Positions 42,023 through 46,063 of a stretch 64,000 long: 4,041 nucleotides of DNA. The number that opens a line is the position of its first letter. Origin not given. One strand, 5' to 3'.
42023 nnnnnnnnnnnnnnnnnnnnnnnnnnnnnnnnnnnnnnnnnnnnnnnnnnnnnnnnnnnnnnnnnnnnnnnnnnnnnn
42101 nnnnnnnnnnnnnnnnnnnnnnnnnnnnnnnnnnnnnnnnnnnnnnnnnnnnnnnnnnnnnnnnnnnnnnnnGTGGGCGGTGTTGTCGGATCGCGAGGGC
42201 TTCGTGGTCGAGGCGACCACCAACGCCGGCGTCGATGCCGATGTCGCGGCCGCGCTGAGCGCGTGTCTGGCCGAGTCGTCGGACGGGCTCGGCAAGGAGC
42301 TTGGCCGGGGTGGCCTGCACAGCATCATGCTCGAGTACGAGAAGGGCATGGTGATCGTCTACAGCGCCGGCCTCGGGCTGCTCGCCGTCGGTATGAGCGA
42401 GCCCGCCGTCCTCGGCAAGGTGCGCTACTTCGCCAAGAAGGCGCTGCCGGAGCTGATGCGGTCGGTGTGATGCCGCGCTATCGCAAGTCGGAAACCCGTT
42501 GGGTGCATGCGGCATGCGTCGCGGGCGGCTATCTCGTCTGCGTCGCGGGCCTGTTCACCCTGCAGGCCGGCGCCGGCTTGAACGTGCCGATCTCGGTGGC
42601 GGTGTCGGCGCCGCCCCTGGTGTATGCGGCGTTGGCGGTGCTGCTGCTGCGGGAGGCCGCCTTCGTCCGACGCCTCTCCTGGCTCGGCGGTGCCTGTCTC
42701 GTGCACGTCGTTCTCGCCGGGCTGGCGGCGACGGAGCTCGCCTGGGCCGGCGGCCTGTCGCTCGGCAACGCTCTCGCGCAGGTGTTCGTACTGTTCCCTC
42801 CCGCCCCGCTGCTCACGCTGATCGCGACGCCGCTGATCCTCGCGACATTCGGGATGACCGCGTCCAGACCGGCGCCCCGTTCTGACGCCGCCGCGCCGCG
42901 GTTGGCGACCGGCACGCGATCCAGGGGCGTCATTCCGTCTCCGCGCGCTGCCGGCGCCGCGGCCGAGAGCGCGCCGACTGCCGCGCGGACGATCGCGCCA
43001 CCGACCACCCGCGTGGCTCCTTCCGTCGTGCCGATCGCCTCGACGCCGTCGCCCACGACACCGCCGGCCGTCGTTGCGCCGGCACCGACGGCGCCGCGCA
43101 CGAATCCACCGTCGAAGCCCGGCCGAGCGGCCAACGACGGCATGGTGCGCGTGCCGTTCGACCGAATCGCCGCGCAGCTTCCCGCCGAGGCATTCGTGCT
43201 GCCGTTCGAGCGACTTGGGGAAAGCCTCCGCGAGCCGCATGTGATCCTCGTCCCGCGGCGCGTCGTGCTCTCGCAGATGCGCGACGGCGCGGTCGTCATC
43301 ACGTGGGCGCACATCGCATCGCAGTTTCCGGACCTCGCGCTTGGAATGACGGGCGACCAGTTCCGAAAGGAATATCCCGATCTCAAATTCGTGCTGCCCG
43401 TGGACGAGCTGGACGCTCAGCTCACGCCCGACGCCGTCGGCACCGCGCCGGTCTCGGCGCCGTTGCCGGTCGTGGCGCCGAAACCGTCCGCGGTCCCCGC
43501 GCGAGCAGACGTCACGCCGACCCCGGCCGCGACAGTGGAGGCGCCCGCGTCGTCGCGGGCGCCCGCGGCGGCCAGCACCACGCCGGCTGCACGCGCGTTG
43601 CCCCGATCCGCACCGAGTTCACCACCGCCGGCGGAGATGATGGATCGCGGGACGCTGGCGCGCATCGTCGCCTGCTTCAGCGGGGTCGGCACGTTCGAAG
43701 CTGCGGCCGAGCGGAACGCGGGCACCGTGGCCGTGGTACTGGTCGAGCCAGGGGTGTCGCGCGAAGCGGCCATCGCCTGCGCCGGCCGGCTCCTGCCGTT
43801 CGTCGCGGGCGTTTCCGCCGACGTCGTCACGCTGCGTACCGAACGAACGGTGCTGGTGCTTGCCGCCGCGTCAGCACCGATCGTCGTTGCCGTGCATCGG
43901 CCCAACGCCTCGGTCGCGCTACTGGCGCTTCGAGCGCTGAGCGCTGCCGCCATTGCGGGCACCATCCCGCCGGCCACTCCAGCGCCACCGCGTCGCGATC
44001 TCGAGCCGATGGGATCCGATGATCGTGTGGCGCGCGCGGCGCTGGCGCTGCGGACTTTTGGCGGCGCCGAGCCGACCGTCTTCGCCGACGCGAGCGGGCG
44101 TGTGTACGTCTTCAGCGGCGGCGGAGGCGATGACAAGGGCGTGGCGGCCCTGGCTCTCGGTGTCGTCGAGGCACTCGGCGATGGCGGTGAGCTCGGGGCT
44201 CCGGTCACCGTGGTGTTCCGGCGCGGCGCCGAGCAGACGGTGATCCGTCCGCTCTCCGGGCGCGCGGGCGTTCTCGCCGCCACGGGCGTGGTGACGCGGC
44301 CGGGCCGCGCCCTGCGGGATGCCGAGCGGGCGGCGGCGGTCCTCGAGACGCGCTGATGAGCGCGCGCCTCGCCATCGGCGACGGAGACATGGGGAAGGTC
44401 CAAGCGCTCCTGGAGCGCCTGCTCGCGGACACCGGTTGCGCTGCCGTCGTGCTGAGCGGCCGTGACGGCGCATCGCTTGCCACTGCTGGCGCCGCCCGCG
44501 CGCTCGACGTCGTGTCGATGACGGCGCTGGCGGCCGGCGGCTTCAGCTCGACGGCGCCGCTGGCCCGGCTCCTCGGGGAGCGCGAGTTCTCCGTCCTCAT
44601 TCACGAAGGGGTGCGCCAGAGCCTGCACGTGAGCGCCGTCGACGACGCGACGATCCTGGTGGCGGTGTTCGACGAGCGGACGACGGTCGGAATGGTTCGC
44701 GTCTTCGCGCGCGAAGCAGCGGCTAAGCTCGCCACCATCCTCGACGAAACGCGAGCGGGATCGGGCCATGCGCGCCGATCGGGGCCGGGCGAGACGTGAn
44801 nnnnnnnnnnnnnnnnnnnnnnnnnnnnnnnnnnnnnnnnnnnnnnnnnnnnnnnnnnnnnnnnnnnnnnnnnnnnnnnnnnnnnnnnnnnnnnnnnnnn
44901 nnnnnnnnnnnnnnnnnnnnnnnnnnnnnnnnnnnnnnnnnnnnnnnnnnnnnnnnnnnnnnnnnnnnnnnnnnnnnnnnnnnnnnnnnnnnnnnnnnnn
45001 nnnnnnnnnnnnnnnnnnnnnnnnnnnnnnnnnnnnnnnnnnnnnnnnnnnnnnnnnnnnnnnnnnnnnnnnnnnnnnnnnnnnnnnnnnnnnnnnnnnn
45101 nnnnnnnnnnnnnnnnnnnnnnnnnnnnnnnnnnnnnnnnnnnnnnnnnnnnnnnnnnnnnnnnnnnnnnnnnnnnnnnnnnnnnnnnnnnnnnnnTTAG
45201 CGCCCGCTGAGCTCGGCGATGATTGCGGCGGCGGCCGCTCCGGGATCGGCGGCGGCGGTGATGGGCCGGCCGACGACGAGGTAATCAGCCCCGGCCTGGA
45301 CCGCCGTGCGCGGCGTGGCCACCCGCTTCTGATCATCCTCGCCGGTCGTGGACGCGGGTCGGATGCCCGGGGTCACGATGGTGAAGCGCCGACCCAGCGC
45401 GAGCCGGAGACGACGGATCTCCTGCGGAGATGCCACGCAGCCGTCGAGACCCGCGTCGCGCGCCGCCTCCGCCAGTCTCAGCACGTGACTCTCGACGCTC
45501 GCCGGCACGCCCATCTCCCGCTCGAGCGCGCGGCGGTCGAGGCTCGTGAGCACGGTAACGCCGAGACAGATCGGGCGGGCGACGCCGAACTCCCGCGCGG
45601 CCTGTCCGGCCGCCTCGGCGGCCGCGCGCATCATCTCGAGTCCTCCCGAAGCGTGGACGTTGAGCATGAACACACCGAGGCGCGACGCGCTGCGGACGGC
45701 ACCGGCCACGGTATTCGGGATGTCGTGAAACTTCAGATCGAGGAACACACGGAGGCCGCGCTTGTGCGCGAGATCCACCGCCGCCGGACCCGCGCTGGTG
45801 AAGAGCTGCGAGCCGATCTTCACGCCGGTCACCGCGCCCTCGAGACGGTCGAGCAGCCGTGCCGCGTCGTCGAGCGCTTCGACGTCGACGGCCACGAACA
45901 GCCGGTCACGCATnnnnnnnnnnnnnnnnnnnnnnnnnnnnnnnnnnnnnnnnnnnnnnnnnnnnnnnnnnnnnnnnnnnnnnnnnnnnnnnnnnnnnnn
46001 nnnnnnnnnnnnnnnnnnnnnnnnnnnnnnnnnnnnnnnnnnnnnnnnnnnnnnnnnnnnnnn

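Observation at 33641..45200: Candidate novel system: a single-operon Pil/Chp chemosensory pathway fused to an MglB/Roadblock polarity-type module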

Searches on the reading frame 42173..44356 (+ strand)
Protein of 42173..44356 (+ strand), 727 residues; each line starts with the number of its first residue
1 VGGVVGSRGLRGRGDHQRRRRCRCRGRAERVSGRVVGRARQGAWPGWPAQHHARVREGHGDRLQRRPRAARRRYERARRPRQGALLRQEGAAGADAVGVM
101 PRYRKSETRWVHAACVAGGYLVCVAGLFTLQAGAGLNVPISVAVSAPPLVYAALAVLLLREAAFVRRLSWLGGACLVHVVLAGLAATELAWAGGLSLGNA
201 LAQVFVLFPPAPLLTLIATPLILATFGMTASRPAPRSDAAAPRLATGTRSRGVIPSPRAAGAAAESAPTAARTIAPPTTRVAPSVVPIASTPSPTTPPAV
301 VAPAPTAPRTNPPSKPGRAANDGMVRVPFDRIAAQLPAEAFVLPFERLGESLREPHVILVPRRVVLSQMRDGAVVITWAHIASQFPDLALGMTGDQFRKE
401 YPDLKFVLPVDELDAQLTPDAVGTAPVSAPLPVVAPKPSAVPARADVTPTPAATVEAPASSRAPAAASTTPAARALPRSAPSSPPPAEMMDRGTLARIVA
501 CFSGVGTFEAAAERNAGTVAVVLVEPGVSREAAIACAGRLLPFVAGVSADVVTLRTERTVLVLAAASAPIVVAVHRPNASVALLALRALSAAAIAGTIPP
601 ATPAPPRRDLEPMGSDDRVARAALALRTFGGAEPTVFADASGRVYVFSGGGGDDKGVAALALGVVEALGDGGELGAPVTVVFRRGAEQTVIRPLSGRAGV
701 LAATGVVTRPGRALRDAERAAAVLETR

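Call 4: search_protein_families(library=pfam, proteins=[window:42173-44356:+], max_evalue=0.01)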
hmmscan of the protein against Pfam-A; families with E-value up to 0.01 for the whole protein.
window:42173-44356:+ (727 aa): 0 families

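Call 38: predict_structure(alignment_id=A2)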
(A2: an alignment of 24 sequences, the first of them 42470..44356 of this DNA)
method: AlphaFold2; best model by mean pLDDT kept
length: 628 residues; sequences in the alignment: 24
mean_pLDDT: 77.6   pTM: 0.45
mean pLDDT of the five models: 77.6, 75.4, 75.2, 73.3, 73.2
residues with pLDDT >= 90: 320; 70-90: 126; 50-70: 42; < 50: 140
segments of 3 or more residues with pLDDT < 50: 143-177, 186-192, 194-197, 199-221, 324-349, 351-388
pLDDT, mean of each block of 10 residues (from residue 1): 73 95 94 83 93 94 92 96 96 91 92 94 89 59 46 42 40 44 42 42 42 39 80 94 95 95 90 87 92 92 94 83 43 34 39 38 37 41 46 88 89 86 93 94 88 95 83 90 89 76 70 87 91 90 92 87 95 94 94 90 92 91 89
secondary structure, 60 per line:
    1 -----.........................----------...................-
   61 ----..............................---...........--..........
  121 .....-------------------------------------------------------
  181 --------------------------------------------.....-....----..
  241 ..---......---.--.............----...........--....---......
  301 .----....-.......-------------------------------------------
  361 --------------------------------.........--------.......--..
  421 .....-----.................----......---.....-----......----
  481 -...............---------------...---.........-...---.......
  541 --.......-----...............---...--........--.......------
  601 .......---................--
elements in order: H6-30 H41-59 H65-94 H98-108 H111-125 E225-229 H231-234 H246-251 E258-262 H263-270 E275-278 H279-285 H295-301 E306-309 H311-317 H393-401 E410-416 E419-425 H431-447 E452-457 E461-465 E471-476 H482-496 E512-514 H518-526 E534-540 E543-549 H555-569 E578-585 E588-594 E601-607 H611-626

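Call 40: fold_search(model_id=the predicted structure, library=pdb)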
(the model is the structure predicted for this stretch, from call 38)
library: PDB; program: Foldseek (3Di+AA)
matches with E <= 10: 310; with E <= 0.001: 0
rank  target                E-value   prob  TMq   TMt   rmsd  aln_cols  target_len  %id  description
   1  9koy_A                1.4e-01  0.11  0.07  0.10  16.1       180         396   13  Crystal structure of Oryza sativa HPPD complexed with iptriazopyrid (released 2025-06-25)
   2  7e0x                  1.9e-01  0.06  0.08  0.11  18.4       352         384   10  Crystal structure of Arabidopsis thaliana HPPD complexed with 4-hydroxyphenylacetic acid (released 2021-12-08)
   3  5ywi                  2.4e-01  0.06  0.08  0.12  18.1       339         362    8  Crystal structure of Arabidopsis thaliana HPPD Truncated mutant complexed with NTBC (released 2019-01-16)
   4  7x5w                  2.6e-01  0.05  0.07  0.10  18.5       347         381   10  Crystal structure of AtHPPD-Y18022 complex (released 2022-06-01)
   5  8hz9                  2.7e-01  0.05  0.08  0.11  18.5       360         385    9  Crystal structure of AtHPPD-Y181136 complex (released 2023-12-20)
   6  8xly_A                2.7e-01  0.04  0.07  0.10  18.5       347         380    9  Crystal structure of AtHPPD-Phe complex (released 2025-01-01)
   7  6hjm_C                3.2e-01  0.89  0.14  0.58   5.8       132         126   13  Myxococcus xanthus MglB (released 2019-12-04)
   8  6m6d                  3.2e-01  0.05  0.06  0.09  18.2       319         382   10  Structure of HPPD complexed with a synthesized inhibitor (released 2021-03-10)
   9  7x5r                  3.3e-01  0.05  0.08  0.12  18.4       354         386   10  Crystal structure of AtHPPD-Lancotrione complex (released 2022-06-01)
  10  5ywg_B                3.5e-01  0.06  0.09  0.13  18.7       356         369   11  Crystal structure of Arabidopsis thaliana HPPD complexed with Mesotrione (released 2019-01-16)
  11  6isd_B                3.9e-01  0.04  0.08  0.11  18.1       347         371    9  Crystal structure of Arabidopsis thaliana HPPD complexed with sulcotrione (released 2018-11-28)
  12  8hz6                  3.9e-01  0.03  0.07  0.10  19.0       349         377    9  Crystal structure of AtHPPD-QRY2089 complex (released 2023-12-20)
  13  7x7l_B                4.1e-01  0.08  0.08  0.12  15.1       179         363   15  Crystal structure of ZmHPPD-Y13161 complex (released 2022-06-01)
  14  9koz_B                4.1e-01  0.07  0.08  0.11  15.5       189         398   12  Crystal structure of Arabidopsis thaliana HPPD complexed with iptriazopyrid (released 2025-06-25)
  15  1sp8_C                4.1e-01  0.06  0.08  0.11  15.5       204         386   14  4-Hydroxyphenylpyruvate Dioxygenase (released 2004-09-21)
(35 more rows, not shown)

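Call 42: search_protein_families(library=ncbifam, proteins=[window:42470-44356:+], max_evalue=0.001)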
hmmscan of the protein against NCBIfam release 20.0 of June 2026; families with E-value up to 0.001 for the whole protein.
window:42470-44356:+ (628 aa): 0 families

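Call 68: search_solved_structures(query=A2, max_evalue=5)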
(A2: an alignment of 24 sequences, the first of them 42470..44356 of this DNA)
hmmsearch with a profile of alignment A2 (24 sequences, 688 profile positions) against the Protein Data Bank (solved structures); distinct sequences matched with E-value up to 5: 2.
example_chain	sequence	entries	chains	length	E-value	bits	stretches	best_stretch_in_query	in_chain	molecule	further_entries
3ri0_A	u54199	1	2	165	0.48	12.3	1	564-635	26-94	BB_2cx5_001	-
6d9y_A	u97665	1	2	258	2.1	10.1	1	514-587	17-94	Short-chain dehydrogenase/reductase SDR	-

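Call 69: find_homologous_proteins(query=window:42470-44356:+, region=222-320, max_evalue=0.001)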
Query window:42470-44356:+, residues 222-320 (99 aa): 50 proteins with E <= 0.001 among 293 candidates.
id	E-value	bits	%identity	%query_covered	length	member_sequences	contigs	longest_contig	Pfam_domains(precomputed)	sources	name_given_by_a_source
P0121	7.8e-57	207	100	100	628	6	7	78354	-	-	-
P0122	1.2e-49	184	88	99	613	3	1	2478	-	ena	-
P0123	1.6e-48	181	87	100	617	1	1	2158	-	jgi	jgi:hypothetical protein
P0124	4.3e-46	173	84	100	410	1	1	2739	-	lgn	-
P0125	8.3e-46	172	84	97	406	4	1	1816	-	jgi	-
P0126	5.0e-45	169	81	98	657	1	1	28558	-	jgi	jgi:Meckel syndrome type 1 protein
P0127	5.4e-45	169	84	98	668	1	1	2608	-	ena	-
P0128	9.3e-44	165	81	98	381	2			-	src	-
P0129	2.5e-43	164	81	98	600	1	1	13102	-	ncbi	-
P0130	2.8e-43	164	81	98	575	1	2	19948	-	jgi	jgi:hypothetical protein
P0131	4.0e-43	163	80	98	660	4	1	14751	-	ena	-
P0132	4.1e-43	163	80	98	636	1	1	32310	-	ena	-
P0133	4.1e-43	163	80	98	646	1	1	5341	-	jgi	-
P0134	4.6e-43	163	78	98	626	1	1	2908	-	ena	-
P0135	1.2e-42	162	78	98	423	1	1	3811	-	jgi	jgi:hypothetical protein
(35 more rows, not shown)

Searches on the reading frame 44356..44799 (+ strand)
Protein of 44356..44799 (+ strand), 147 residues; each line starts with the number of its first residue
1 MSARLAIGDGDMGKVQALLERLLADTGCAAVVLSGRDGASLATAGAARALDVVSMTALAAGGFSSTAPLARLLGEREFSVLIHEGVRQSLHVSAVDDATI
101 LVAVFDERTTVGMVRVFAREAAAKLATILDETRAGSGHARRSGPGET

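Call 4: search_protein_families(library=pfam, proteins=[window:44356-44799:+], max_evalue=0.01)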
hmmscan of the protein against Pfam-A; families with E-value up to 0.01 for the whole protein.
window:44356-44799:+ (147 aa): 1 family
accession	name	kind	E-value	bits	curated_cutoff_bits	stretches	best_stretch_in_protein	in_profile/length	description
PF03259.23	Robl_LC7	-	5.7e-07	29.6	23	1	15-104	2-90/91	Roadblock/LC7 domain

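Call 42: search_protein_families(library=ncbifam, proteins=[window:44356-44799:+], max_evalue=0.001)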
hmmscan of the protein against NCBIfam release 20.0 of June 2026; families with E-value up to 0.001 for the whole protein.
window:44356-44799:+ (147 aa): 1 family
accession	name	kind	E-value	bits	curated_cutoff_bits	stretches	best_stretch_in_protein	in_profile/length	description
NF052242.1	GTPaseActivMglBThm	equivalog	1.6e-20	73.8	200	1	5-133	6-137/161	GTPase-activating protein MglB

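Call 44: search_solved_structures(query=window:44356-44799:+, show_alignments=2, max_evalue=0.1)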
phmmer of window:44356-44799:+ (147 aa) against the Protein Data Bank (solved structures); distinct sequences matched with E-value up to 0.1: 8.
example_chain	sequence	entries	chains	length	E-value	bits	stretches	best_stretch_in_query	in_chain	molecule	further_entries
6h5b_B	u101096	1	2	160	3.7e-21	78.6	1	3-130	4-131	MglB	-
6izw_B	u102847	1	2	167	4.2e-21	78.4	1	3-131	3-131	Gliding motility protein MglB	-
6hjm_A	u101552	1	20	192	9.5e-21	77.2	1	5-130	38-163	MglB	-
3t1x_A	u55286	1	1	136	3.3e-14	56.1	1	17-134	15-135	Gliding protein MglB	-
1j3w_A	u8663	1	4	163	3.5e-14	56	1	16-135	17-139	Giding protein-mglB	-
3t12_B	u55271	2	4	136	3.7e-14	55.9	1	17-134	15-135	Gliding protein MglB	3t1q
3t1r_A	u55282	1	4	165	9.4e-14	54.6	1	16-135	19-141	Gliding protein MglB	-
3t1s_A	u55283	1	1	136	9.9e-14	54.6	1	17-134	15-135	Gliding protein MglB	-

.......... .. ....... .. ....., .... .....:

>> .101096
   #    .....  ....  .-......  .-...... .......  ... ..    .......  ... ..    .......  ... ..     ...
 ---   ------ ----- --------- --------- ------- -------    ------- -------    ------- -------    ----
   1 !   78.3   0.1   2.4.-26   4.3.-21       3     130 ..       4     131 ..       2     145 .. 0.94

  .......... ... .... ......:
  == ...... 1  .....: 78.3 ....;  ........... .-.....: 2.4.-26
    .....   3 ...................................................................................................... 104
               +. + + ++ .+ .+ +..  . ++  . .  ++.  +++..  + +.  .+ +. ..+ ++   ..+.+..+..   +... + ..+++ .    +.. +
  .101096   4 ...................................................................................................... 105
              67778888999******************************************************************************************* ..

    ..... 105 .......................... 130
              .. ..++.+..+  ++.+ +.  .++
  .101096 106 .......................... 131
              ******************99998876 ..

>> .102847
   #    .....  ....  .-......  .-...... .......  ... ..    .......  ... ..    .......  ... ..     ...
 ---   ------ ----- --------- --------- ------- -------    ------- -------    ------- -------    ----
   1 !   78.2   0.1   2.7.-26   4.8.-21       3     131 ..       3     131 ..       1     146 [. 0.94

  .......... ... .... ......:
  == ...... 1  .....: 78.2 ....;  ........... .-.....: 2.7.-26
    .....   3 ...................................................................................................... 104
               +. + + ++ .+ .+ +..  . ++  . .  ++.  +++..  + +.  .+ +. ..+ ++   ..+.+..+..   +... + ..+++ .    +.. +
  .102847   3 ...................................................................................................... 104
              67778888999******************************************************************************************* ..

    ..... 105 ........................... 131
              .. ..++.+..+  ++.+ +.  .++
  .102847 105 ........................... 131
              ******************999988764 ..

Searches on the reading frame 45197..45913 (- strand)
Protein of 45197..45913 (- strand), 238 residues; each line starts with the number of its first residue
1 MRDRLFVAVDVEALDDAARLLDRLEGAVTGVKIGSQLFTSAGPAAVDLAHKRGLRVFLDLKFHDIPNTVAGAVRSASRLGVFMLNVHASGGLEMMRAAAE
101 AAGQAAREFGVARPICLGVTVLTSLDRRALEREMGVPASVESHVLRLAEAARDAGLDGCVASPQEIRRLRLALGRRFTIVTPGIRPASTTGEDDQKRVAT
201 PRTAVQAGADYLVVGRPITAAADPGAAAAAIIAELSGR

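Call 15: search_protein_families(library=pfam, proteins=[window:45197-45913:-], max_evalue=0.01)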
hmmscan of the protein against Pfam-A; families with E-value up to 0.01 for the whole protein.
window:45197-45913:- (238 aa): 1 family
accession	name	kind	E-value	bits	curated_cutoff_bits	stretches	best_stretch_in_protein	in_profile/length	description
PF00215.30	OMPdecase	-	8.6e-57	193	27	1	4-231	2-221/221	Orotidine 5'-phosphate decarboxylase / HUMPS family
